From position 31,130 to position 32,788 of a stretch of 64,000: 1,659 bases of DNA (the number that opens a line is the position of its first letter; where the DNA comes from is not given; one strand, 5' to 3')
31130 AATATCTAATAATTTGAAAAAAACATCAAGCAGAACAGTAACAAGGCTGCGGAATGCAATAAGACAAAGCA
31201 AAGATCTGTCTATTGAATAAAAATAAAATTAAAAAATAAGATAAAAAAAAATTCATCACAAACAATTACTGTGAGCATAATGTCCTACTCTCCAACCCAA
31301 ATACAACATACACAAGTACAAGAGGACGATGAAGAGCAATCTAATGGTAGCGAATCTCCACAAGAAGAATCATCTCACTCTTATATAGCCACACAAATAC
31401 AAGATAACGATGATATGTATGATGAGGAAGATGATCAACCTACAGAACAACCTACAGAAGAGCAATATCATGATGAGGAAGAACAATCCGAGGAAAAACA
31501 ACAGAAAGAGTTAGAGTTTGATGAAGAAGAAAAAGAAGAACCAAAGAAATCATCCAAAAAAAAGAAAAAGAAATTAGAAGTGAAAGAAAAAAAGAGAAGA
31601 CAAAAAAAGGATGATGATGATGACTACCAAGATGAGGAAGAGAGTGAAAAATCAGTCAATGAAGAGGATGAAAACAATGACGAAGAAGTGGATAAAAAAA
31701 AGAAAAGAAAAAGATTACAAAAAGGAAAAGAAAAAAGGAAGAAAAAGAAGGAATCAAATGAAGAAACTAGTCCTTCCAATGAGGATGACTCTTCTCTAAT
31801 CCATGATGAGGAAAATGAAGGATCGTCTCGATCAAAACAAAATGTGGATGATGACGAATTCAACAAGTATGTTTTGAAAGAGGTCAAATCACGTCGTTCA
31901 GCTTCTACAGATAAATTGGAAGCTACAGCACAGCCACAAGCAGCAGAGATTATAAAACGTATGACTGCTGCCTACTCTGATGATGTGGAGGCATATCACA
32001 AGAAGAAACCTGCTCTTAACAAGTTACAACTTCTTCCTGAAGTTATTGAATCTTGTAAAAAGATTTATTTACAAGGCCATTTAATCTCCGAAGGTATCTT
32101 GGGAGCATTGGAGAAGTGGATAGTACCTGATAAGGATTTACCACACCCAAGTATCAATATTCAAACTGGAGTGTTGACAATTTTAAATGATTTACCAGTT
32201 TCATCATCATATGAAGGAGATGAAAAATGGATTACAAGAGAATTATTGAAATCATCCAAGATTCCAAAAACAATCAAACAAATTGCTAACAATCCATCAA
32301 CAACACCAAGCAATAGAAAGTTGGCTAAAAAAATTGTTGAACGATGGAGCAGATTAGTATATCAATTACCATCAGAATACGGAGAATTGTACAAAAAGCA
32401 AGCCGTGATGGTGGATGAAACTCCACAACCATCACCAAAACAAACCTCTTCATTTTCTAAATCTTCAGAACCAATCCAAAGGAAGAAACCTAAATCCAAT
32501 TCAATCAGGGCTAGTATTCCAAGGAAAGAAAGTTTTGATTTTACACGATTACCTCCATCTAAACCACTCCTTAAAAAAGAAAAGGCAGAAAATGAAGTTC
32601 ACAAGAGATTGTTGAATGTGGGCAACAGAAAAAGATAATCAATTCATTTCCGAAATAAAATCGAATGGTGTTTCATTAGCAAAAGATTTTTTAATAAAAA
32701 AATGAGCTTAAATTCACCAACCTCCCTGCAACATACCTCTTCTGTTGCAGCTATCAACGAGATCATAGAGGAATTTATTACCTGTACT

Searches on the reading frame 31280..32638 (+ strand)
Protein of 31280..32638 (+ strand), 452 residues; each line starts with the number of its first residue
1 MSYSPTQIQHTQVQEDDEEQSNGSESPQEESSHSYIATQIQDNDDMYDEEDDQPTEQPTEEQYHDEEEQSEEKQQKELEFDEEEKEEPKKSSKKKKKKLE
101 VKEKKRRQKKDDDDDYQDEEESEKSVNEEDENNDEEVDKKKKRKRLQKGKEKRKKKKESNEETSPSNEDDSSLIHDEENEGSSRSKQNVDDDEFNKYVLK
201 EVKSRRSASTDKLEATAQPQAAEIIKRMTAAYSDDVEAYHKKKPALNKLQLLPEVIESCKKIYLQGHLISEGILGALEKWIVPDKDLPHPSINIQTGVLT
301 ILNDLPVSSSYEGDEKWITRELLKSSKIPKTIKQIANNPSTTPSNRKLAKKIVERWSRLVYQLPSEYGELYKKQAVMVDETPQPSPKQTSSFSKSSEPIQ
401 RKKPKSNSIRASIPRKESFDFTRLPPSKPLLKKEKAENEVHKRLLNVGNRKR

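Call 52: search_protein_families(library=pfam, proteins=[window:31280-32638:+], max_evalue=0.01)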
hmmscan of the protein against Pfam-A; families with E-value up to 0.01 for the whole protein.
window:31280-32638:+ (452 aa): 1 family
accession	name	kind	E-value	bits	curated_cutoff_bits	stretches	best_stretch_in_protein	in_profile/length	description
PF08711.16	Med26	-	7e-11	42.2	20.6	1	316-360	8-52/52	TFIIS helical bundle-like domain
